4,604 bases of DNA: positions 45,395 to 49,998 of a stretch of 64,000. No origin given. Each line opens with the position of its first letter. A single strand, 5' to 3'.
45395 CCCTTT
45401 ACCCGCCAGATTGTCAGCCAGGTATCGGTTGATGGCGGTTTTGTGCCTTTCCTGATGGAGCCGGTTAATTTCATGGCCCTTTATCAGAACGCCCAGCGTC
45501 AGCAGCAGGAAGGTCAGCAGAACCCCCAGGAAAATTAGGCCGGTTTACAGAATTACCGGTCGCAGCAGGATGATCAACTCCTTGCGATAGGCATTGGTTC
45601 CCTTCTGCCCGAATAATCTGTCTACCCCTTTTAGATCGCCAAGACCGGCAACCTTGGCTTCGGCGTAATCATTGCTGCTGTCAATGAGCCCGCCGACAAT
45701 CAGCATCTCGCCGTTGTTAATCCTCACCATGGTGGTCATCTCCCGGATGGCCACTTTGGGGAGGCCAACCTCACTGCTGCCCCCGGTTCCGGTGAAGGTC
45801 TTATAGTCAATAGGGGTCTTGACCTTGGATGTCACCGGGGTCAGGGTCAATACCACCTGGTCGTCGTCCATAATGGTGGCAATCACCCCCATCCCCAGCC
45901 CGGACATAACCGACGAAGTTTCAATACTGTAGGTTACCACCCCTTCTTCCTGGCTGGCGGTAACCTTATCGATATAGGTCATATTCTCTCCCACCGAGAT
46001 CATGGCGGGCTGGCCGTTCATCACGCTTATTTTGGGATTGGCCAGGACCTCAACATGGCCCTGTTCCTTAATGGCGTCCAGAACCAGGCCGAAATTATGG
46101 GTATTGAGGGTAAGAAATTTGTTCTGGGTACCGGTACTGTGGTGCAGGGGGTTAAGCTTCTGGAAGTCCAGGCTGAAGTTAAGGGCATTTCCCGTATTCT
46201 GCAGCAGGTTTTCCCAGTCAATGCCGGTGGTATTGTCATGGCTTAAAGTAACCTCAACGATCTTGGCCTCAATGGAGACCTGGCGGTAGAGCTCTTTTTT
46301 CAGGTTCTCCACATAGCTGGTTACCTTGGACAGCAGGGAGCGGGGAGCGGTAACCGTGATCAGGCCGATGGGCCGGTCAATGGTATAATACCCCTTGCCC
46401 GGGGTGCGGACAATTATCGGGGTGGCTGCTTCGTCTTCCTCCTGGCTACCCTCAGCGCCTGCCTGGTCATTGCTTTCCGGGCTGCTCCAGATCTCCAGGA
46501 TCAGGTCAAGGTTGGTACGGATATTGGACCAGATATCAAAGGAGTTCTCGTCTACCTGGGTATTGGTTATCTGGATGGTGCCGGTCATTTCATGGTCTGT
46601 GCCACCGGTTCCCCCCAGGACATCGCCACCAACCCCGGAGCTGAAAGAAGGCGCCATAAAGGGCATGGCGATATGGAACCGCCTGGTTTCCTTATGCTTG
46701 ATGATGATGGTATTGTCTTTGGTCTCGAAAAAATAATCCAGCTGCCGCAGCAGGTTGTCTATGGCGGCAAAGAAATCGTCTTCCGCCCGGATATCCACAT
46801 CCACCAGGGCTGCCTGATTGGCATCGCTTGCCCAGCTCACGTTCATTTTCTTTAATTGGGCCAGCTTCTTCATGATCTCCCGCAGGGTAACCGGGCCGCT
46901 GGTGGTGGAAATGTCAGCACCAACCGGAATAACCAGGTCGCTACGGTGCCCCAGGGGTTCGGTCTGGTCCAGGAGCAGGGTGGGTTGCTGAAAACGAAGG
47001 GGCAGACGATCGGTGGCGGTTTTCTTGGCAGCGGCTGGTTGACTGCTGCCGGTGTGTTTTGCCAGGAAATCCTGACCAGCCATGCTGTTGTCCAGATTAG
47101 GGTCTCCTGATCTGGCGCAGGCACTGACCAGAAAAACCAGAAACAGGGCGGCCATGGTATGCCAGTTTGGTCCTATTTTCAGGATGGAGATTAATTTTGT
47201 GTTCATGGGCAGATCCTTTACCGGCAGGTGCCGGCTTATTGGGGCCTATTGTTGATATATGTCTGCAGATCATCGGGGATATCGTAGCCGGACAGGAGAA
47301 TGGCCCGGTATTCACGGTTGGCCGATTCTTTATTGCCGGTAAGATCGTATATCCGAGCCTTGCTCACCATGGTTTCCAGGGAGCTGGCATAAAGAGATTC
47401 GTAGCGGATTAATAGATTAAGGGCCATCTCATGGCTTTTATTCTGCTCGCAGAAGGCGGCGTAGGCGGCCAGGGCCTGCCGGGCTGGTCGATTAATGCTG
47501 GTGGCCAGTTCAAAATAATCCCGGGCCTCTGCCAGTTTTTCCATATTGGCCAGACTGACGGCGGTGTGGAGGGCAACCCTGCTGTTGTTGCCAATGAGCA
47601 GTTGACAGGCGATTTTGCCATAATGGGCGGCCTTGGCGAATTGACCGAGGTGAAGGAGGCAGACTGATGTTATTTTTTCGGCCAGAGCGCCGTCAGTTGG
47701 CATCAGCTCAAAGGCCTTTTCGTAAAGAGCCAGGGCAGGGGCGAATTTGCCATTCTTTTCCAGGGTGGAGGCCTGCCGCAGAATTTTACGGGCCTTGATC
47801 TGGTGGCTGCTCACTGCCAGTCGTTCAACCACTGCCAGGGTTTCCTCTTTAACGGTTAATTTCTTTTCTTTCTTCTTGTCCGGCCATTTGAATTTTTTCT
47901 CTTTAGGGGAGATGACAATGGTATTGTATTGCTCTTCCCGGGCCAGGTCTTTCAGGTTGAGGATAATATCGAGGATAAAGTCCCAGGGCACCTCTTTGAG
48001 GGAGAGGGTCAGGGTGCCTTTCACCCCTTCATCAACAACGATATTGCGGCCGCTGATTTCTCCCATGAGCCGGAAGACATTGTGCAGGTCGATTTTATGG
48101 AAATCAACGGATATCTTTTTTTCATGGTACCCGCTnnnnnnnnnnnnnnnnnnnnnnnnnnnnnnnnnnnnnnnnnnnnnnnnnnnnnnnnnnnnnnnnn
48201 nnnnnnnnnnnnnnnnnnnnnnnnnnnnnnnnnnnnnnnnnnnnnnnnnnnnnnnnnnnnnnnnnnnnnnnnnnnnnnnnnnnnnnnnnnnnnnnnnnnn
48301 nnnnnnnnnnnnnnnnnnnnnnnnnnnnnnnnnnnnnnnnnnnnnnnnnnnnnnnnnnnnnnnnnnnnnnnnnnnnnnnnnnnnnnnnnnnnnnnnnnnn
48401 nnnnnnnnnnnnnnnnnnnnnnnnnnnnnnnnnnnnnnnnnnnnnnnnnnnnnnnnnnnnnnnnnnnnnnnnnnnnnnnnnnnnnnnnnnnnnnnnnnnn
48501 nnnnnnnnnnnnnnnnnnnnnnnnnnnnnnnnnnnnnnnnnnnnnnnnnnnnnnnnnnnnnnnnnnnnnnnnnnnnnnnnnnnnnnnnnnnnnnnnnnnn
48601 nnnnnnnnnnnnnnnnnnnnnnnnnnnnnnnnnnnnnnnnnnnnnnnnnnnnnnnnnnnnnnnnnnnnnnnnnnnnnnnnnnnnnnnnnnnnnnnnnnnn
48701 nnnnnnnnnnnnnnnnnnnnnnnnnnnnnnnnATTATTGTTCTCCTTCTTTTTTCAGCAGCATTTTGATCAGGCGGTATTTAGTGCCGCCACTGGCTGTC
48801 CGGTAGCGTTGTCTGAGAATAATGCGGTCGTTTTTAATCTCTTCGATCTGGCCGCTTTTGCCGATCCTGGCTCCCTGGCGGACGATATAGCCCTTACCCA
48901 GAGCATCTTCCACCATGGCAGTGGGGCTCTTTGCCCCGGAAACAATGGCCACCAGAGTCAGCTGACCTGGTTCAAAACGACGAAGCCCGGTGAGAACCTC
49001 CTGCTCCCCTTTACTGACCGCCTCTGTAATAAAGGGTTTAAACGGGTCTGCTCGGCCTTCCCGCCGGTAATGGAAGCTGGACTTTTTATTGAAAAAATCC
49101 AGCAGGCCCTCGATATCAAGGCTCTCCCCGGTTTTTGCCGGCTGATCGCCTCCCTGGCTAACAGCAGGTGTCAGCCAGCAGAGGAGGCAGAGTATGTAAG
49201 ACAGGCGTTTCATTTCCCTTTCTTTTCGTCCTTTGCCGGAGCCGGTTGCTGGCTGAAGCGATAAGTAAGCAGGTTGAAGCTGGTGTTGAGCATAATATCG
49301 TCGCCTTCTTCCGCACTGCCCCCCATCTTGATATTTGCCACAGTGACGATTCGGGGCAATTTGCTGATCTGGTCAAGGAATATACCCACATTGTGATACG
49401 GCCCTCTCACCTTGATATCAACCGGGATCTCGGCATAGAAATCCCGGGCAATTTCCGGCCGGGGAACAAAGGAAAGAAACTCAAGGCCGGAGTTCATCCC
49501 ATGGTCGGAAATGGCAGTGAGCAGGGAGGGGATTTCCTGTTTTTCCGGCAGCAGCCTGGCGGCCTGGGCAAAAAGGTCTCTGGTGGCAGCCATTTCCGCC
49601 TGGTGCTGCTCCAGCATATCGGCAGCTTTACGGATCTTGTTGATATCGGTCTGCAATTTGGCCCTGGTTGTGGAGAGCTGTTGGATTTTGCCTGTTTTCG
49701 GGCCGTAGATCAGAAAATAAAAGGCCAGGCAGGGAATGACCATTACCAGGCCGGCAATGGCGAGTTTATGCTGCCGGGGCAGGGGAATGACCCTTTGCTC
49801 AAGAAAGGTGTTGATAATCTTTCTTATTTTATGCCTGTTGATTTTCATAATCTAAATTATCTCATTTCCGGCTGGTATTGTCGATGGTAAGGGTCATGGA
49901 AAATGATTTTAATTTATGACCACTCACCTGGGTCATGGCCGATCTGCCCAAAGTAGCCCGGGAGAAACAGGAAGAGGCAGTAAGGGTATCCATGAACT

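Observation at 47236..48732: PilQ appears split: the AMIN + N0 half is a separate protein fused to TPR repeats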

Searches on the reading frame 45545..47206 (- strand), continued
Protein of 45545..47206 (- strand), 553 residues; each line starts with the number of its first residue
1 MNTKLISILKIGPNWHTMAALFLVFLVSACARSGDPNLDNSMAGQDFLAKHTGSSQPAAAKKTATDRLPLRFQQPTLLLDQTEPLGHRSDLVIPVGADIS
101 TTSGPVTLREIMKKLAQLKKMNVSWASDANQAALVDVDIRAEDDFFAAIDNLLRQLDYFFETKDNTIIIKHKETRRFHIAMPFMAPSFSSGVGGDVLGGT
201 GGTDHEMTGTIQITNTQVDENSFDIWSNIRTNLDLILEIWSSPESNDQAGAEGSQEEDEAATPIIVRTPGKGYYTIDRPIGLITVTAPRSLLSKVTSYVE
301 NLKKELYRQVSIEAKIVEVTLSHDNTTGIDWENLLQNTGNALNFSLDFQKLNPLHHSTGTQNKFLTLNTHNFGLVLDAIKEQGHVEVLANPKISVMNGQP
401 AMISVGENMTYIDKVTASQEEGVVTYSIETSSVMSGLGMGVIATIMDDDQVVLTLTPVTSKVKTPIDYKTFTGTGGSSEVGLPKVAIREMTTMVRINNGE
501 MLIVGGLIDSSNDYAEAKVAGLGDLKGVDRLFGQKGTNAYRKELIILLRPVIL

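Call 30: fold_search(model_id=the predicted structure, library=pdb)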
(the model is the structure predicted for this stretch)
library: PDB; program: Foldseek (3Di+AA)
matches with E <= 10: 584; with E <= 0.001: 43
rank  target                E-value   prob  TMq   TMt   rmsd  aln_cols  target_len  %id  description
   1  9u5s_A                7.4e-20  1.00  0.32  0.37  23.0       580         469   16  The structure of the BfpBG complex in the T4bP system (released 2025-11-05)
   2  6w6m_A                2.8e-15  1.00  0.24  0.31  27.0       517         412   15  Single particle cryoEM structure of V. cholerae Type IV competence pilus secretin PilQ (released 2020-10-14)
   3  6q14_A                7.0e-13  1.00  0.24  0.26  35.3       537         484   13  Structure of the Salmonella SPI-1 injectisome NC-base (released 2019-10-23)
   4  6q14_B                8.7e-13  1.00  0.24  0.26  35.0       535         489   13  Structure of the Salmonella SPI-1 injectisome NC-base (released 2019-10-23)
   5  7ah9_5M               3.8e-12  1.00  0.22  0.24  33.8       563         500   13  Substrate-engaged type 3 secretion system needle complex from Salmonella enterica typhimurium - SpaR state 1 (released 2021-03-17)
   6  7ah9_5B               2.0e-11  1.00  0.23  0.24  37.8       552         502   14  Substrate-engaged type 3 secretion system needle complex from Salmonella enterica typhimurium - SpaR state 1 (released 2021-03-17)
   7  7ah9_5O               2.8e-11  1.00  0.23  0.25  36.2       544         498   14  Substrate-engaged type 3 secretion system needle complex from Salmonella enterica typhimurium - SpaR state 1 (released 2021-03-17)
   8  5tcr_A                3.3e-11  1.00  0.23  0.27  37.1       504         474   15  Atomic model of the Salmonella SPI-1 type III secretion injectisome basal body proteins InvG, PrgH, and PrgK (released 2016-12-21)
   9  7ah9_5D               3.9e-11  1.00  0.21  0.23  36.2       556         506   14  Substrate-engaged type 3 secretion system needle complex from Salmonella enterica typhimurium - SpaR state 1 (released 2021-03-17)
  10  7ah9_5E               4.6e-11  1.00  0.21  0.23  34.8       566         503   14  Substrate-engaged type 3 secretion system needle complex from Salmonella enterica typhimurium - SpaR state 1 (released 2021-03-17)
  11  7ah9_5N               6.0e-11  1.00  0.21  0.23  36.0       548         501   14  Substrate-engaged type 3 secretion system needle complex from Salmonella enterica typhimurium - SpaR state 1 (released 2021-03-17)
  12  5zdh_A                7.9e-11  1.00  0.27  0.30  24.7       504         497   15  CryoEM structure of ETEC Pilotin-Secretin AspS-GspD complex (released 2018-04-18)
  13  7ah9_5K               8.4e-11  1.00  0.21  0.23  34.4       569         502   12  Substrate-engaged type 3 secretion system needle complex from Salmonella enterica typhimurium - SpaR state 1 (released 2021-03-17)
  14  7ah9_5C               9.3e-11  1.00  0.21  0.23  36.2       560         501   13  Substrate-engaged type 3 secretion system needle complex from Salmonella enterica typhimurium - SpaR state 1 (released 2021-03-17)
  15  7ah9_5J               1.2e-10  1.00  0.22  0.24  35.5       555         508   14  Substrate-engaged type 3 secretion system needle complex from Salmonella enterica typhimurium - SpaR state 1 (released 2021-03-17)
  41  3ezj_C                2.5e-04  1.00  0.12  0.31  15.1       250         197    9  Crystal structure of the N-terminal domain of the secretin GspD from ETEC determined with the assistance of a nanobody (released 2009-02-17)
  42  3ezj_A                4.1e-04  1.00  0.12  0.31  15.0       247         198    8  Crystal structure of the N-terminal domain of the secretin GspD from ETEC determined with the assistance of a nanobody (released 2009-02-17)
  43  3ezj_E                6.0e-04  1.00  0.12  0.30  14.9       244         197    9  Crystal structure of the N-terminal domain of the secretin GspD from ETEC determined with the assistance of a nanobody (released 2009-02-17)
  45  4ar0_MODEL_1_A        4.1e-03  1.00  0.13  0.48   5.3        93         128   18  N0 domain of Neisseria meningitidis Pilus assembly protein PilQ (released 2012-10-17)
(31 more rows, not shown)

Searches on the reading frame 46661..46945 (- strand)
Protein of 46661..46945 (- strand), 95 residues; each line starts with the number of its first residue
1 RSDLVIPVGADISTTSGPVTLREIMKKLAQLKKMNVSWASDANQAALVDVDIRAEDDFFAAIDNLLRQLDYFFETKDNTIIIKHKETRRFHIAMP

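Call 66: search_solved_structures(query=A3, max_evalue=10, show_alignments=2)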
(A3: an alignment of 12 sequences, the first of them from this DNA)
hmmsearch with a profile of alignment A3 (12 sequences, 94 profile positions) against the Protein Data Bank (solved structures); distinct sequences matched with E-value up to 10: 5.
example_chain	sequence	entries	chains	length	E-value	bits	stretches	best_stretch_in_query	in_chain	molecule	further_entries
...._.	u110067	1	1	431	0.69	13.4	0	2-48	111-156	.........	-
2ee2_A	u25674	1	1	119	0.82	13.2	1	7-74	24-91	Contactin-1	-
7d0i_B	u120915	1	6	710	1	12.9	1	16-80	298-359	Autophagy-related protein 9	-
4ba8_A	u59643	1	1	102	1.3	12.5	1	8-43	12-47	IG MU CHAIN C REGION SECRETED FORM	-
6jy0_A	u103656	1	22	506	1.4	12.4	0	2-46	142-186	Flagellin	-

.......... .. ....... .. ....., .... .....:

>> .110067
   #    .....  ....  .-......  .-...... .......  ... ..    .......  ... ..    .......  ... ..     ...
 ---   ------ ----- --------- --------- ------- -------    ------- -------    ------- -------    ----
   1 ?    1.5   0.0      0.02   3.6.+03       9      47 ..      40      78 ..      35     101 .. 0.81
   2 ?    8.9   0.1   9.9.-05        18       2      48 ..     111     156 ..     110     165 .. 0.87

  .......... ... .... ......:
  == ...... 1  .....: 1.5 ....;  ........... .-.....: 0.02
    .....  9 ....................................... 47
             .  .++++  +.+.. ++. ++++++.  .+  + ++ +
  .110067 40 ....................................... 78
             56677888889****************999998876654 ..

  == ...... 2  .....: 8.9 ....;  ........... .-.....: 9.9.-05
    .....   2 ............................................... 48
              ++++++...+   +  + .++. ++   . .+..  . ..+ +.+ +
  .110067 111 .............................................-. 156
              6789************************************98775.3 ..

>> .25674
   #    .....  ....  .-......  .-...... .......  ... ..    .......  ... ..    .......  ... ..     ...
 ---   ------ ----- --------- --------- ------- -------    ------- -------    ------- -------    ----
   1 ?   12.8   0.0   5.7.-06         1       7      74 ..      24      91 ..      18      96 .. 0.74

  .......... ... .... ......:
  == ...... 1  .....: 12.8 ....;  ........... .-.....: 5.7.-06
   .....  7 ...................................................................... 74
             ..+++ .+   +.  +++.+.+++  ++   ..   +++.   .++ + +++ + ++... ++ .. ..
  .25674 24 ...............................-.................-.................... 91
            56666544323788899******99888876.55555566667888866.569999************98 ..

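Call 67: search_protein_families(library=pfam, alignment_id=A3, max_evalue=10)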
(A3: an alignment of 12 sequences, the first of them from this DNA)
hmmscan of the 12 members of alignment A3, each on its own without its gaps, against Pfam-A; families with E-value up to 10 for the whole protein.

A. member 1, seq(95 aa): 3 families
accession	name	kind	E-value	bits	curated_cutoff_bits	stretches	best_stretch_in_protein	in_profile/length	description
PF10671.14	TcpQ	-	0.0012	19.3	27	1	19-70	9-58/80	Toxin co-regulated pilus biosynthesis protein Q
PF03668.21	RapZ-like_N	-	0.038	14.2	25.4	1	29-91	38-106/158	RapZ-like N-terminal domain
PF22255.2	Gp44-like_2nd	-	0.039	14.4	27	1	19-68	19-67/84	Baseplate hub protein gp44-like, second domain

B. families by the number of members that match (of 12 scanned): 8 families
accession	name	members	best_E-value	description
PF10671.14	TcpQ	8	9e-05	Toxin co-regulated pilus biosynthesis protein Q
PF07660.19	STN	6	0.00096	Secretin and TonB N terminus short domain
PF22255.2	Gp44-like_2nd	3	0.039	Baseplate hub protein gp44-like, second domain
PF16344.10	FecR_C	1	0.024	FecR, C-terminal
PF03668.21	RapZ-like_N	1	0.038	RapZ-like N-terminal domain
PF17442.7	U62_UL91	1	0.13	Functional domain of U62 and UL91 proteins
PF16116.10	DUF4832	1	0.21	Domain of unknown function (DUF4832)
PF22877.3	RRM_Thc1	1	0.35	Thc1, RRM domain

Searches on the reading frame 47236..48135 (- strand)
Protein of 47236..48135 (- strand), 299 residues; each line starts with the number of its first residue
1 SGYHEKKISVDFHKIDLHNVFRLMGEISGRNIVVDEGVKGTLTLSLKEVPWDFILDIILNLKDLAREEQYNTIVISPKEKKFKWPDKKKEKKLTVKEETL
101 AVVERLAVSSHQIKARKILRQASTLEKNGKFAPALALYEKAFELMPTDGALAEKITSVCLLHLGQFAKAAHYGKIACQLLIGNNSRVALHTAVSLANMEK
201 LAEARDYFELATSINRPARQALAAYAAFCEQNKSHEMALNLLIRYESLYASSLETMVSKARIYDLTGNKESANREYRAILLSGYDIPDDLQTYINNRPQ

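Call 69: search_solved_structures(query=A4, max_evalue=0.1)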
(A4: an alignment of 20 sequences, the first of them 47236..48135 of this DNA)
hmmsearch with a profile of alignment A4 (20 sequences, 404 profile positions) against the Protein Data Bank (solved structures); distinct sequences matched with E-value up to 0.1: 223 (the best 60 are shown).
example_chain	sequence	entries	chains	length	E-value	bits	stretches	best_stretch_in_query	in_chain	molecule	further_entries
9qhb_A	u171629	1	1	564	1.3e-49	172.8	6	224-346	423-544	Engineered tetratricopeptide repeat protein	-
9qhc_A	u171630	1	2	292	3.3e-26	95.7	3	220-323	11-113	Engineered tetratricopeptide repeat protein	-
8bu0_A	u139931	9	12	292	1e-24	90.8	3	220-343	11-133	Consensus tetratricopeptide repeat protein | Crystal structure of an 8-repeat consensus TPR superhelix with Zinc. | Monomer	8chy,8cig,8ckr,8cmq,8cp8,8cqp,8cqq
3jc8_Qa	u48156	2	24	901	3.6e-24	88.9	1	36-187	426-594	PilQ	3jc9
6vbu_4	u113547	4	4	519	1.9e-23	86.6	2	228-350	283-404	Bardet-Biedl syndrome 4 protein homolog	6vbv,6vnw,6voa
6xt9_D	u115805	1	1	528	1.7e-22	83.4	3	228-350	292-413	Bardet-Biedl syndrome 4 protein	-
4ar0_A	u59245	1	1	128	1.2e-20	77.4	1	85-168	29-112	TYPE IV PILUS BIOGENESIS AND COMPETENCE PROTEIN PILQ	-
4av2_A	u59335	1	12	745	5.7e-20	75.1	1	72-170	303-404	TYPE IV PILUS BIOGENESIS AND COMPETENCE PROTEIN PILQ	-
9sh1_A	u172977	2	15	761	5.9e-20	75.1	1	72-169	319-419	Type IV pilus biogenesis and competence protein PilQ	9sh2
6w6m_A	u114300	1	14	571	1.4e-19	73.8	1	67-181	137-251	Type IV pilus secretin PilQ family protein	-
9x0w_A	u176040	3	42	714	3.7e-18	69.2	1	61-174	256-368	Fimbrial assembly protein PilQ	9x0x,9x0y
7obi_A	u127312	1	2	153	3.8e-18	69.1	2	216-287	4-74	CTPR-rv4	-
6ve2_A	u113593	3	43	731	3.9e-18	69.1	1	61-174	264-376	Fimbrial assembly protein PilQ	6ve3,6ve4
7yeh_B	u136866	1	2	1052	9e-17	64.6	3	220-390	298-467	UDP-N-acetylglucosamine--peptide N-acetylglucosaminyltransferase 110 kDa subunit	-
7yea_A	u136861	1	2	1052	9.2e-16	61.3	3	219-390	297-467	UDP-N-acetylglucosamine--peptide N-acetylglucosaminyltransferase 110 kDa subunit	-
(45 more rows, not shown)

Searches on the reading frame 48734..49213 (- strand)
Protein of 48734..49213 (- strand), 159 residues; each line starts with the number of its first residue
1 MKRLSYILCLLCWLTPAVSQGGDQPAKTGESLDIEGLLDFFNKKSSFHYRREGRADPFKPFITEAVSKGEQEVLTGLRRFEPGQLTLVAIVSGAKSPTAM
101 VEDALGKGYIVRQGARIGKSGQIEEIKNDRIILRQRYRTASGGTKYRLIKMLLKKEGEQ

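Call 3: search_protein_families(library=pfam, proteins=[window:48734-49213:-], max_evalue=0.1)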
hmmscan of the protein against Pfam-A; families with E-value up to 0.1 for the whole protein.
window:48734-49213:- (159 aa): 2 families
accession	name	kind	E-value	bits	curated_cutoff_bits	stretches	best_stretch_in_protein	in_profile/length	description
PF04351.19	PilP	-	1.7e-06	28.4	25.6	1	41-147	23-140/146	Pilus assembly protein, PilP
PF11356.14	T2SSC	-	2.9e-05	24.3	27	1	84-136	79-133/141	Type II secretion system protein C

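Call 4: search_protein_families(library=ncbifam, proteins=[window:48734-49213:-], max_evalue=0.1)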
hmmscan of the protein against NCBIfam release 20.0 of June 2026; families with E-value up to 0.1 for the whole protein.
window:48734-49213:- (159 aa): 0 families

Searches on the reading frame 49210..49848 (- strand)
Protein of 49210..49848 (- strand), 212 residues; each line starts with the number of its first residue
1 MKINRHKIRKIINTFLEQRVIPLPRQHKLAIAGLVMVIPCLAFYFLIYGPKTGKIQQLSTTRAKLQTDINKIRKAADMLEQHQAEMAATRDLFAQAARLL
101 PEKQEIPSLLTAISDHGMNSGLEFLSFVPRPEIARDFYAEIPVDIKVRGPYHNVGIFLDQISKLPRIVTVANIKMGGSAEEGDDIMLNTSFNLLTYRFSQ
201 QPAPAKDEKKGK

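Call 3: search_protein_families(library=pfam, proteins=[window:49210-49848:-], max_evalue=0.1)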
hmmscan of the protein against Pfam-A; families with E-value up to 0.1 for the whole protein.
window:49210-49848:- (212 aa): 4 families
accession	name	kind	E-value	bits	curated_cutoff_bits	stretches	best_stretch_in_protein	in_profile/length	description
PF04350.18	PilO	-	5.7e-41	140.5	22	1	55-199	1-144/145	Pilus assembly protein, PilO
PF04612.17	T2SSM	-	0.0062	17.2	27.8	1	28-88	16-76/160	Type II secretion system (T2SS), protein M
PF10741.14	T2SSM_b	-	0.029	14.7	21.7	1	112-197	22-111/111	Type II secretion system (T2SS), protein M subtype b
PF14235.11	DUF4337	-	0.044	14.4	27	1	54-100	78-124/161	Domain of unknown function (DUF4337)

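Call 4: search_protein_families(library=ncbifam, proteins=[window:49210-49848:-], max_evalue=0.1)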
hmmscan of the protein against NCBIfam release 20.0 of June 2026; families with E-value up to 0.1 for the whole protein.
window:49210-49848:- (212 aa): 2 families
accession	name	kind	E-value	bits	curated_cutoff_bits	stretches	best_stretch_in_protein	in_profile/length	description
NF040576.1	T2SS_GspM_XpsM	equivalog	2e-05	24.3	60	1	29-196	3-177/180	type II secretion system protein GspM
NF007274.0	PRK09731.1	exception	0.066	13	352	1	24-101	34-107/178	GspM family type II secretion system protein YghD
